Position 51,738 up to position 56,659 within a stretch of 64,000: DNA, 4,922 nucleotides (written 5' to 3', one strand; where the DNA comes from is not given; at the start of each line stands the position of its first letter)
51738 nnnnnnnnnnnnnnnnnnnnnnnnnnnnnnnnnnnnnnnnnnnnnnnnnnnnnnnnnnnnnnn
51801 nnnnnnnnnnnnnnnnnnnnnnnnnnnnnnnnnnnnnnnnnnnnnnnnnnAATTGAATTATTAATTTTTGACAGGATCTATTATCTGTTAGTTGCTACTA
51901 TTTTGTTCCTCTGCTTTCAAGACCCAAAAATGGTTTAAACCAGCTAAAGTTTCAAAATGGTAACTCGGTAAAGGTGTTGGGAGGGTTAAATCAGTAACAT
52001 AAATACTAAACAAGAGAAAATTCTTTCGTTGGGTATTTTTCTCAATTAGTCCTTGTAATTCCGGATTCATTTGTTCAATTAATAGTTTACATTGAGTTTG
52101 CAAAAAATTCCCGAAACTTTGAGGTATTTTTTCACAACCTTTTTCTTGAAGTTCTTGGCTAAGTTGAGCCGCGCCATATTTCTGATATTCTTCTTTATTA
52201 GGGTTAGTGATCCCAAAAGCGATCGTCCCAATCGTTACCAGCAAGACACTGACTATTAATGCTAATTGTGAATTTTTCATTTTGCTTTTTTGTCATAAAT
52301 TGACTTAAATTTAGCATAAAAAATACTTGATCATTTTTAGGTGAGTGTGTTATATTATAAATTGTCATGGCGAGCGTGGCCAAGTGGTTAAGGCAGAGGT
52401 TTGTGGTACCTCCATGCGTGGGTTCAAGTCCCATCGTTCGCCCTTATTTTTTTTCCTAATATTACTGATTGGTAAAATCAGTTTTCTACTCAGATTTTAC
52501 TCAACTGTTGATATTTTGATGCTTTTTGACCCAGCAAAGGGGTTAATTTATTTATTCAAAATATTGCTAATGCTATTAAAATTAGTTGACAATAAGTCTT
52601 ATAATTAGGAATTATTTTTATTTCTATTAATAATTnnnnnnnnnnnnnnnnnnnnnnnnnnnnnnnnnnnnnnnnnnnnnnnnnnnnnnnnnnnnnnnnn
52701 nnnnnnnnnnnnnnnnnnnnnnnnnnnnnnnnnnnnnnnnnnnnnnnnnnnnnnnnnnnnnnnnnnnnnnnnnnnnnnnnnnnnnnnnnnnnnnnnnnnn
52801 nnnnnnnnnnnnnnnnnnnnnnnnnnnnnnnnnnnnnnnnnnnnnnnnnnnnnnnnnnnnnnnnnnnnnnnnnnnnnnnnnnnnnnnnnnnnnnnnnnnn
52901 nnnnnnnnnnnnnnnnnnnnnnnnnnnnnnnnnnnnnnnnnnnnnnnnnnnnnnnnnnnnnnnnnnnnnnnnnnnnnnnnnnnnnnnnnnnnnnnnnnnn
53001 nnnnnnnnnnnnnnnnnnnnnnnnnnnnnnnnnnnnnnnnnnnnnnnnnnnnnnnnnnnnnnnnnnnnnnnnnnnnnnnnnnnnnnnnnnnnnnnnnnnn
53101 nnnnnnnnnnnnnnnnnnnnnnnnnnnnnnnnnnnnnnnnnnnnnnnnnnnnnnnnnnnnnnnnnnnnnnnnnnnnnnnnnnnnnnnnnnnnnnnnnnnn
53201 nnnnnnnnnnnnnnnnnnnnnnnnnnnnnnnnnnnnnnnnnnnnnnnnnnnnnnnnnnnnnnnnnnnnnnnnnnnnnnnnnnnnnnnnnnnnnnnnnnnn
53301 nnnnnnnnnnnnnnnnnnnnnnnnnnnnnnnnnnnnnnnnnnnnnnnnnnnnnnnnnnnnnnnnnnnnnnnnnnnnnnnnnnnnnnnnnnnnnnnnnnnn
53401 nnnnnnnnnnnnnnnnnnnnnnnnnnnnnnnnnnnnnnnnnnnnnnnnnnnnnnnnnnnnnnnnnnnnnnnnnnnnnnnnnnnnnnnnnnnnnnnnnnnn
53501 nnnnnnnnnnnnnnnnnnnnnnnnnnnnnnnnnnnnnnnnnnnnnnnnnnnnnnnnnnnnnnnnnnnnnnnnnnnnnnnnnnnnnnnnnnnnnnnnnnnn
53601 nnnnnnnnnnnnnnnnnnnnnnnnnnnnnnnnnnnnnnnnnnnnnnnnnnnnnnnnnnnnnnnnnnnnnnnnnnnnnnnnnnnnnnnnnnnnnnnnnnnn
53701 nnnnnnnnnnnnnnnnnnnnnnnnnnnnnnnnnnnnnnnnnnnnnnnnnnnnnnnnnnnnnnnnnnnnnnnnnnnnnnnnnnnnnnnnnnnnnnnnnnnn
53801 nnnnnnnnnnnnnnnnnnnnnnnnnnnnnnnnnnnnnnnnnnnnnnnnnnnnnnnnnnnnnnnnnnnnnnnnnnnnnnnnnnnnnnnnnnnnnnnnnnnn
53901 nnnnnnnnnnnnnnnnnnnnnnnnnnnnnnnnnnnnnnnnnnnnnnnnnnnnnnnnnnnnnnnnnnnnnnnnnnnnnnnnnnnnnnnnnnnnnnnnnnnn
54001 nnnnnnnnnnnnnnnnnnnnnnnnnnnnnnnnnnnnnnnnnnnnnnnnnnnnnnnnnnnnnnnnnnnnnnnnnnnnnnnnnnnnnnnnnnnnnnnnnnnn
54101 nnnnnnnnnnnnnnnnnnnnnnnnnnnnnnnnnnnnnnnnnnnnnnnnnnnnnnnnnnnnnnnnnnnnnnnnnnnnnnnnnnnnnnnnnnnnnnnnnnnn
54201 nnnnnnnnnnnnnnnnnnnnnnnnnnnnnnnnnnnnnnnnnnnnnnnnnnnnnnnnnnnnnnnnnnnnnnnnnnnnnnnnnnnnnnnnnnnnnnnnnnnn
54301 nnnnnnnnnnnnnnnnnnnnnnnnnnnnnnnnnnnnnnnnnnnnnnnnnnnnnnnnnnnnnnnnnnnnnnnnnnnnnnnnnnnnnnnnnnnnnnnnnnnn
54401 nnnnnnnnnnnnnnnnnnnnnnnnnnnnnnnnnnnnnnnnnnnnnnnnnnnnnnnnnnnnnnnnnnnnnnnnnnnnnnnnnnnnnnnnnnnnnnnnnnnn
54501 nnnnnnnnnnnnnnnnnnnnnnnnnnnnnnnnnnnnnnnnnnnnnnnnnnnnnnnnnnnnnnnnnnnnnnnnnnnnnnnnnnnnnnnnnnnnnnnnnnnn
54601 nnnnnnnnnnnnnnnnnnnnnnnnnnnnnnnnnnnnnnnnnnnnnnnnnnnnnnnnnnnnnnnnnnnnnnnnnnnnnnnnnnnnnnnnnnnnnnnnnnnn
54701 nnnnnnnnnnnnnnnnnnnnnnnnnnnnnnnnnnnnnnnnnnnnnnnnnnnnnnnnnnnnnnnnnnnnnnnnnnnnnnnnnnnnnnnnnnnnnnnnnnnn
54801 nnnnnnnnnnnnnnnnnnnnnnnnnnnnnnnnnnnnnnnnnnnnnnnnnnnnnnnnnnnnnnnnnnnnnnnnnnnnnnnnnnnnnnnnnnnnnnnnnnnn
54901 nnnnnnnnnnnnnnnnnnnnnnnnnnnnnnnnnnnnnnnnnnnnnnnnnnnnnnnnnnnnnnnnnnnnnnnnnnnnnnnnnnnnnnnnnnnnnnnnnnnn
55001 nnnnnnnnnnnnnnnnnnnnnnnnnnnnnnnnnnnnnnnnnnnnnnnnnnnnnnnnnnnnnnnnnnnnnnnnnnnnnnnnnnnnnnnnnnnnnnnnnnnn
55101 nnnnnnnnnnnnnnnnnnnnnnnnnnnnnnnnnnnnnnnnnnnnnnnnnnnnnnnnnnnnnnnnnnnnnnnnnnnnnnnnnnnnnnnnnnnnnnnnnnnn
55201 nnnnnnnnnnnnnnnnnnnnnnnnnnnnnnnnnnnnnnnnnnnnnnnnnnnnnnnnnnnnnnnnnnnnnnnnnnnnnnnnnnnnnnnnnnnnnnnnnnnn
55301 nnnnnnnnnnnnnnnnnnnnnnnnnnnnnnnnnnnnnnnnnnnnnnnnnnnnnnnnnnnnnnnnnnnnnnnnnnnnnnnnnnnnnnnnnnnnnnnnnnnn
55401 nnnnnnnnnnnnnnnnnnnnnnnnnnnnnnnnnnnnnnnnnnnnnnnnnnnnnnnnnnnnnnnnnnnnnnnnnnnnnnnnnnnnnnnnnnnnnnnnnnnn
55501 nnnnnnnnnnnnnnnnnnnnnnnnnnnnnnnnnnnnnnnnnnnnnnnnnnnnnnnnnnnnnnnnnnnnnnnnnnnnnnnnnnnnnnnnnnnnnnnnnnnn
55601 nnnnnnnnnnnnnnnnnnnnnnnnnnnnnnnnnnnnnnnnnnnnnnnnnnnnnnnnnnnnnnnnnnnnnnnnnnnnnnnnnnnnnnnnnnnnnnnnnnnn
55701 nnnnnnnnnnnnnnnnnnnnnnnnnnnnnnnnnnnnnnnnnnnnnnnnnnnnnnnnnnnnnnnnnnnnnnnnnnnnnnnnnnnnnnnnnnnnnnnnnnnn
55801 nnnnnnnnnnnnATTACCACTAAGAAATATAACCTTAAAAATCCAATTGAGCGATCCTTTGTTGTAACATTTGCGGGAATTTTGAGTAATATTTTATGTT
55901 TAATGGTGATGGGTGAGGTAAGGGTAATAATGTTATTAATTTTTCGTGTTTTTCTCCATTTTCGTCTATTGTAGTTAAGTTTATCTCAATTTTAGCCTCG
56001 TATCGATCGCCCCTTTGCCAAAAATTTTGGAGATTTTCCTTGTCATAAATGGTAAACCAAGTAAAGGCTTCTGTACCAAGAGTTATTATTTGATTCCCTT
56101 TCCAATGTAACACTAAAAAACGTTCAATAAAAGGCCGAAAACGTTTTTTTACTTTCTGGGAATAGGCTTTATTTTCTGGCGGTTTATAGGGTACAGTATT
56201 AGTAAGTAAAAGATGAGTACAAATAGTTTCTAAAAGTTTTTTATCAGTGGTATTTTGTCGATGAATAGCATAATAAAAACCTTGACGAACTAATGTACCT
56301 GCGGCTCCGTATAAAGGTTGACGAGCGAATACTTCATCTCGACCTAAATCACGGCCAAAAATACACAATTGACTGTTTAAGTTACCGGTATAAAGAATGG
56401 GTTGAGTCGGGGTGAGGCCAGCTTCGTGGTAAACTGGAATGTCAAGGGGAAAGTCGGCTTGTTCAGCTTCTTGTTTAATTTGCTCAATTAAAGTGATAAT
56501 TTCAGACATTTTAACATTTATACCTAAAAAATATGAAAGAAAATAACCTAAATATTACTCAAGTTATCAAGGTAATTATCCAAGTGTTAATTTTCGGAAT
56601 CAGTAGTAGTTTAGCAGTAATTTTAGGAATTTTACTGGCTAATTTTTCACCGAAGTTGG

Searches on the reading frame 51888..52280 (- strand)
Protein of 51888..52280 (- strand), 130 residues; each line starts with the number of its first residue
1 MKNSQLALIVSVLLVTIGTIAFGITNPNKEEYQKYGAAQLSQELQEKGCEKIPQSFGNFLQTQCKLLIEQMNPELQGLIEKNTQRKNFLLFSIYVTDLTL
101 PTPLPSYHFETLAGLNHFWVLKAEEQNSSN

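Call 27: search_protein_families(library=pfam, proteins=[window:51888-52280:-], max_evalue=0.00001)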
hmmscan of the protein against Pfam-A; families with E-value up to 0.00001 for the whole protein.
window:51888-52280:- (130 aa): 1 family
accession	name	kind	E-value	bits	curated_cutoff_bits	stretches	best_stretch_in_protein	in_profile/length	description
PF14271.11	DUF4359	-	1.6e-32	112.6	27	1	21-122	2-102/103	Domain of unknown function (DUF4359)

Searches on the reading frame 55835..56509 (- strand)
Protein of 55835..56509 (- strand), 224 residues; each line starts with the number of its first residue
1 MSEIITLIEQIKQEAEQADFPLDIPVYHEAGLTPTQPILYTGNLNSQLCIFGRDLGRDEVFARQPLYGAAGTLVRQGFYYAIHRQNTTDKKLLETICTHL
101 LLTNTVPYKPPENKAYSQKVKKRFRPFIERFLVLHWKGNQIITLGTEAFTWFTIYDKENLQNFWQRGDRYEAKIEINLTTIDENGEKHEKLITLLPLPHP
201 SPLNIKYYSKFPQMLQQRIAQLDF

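Call 60: search_protein_families(library=pfam, proteins=[window:55835-56509:-], max_evalue=0.00001)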
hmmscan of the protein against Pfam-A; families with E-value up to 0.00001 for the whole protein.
window:55835-56509:- (224 aa): 1 family
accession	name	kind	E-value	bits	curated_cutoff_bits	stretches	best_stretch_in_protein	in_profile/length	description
PF03167.25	UDG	-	2.8e-14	53.8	24.3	1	41-222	3-140/141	Uracil DNA glycosylase superfamily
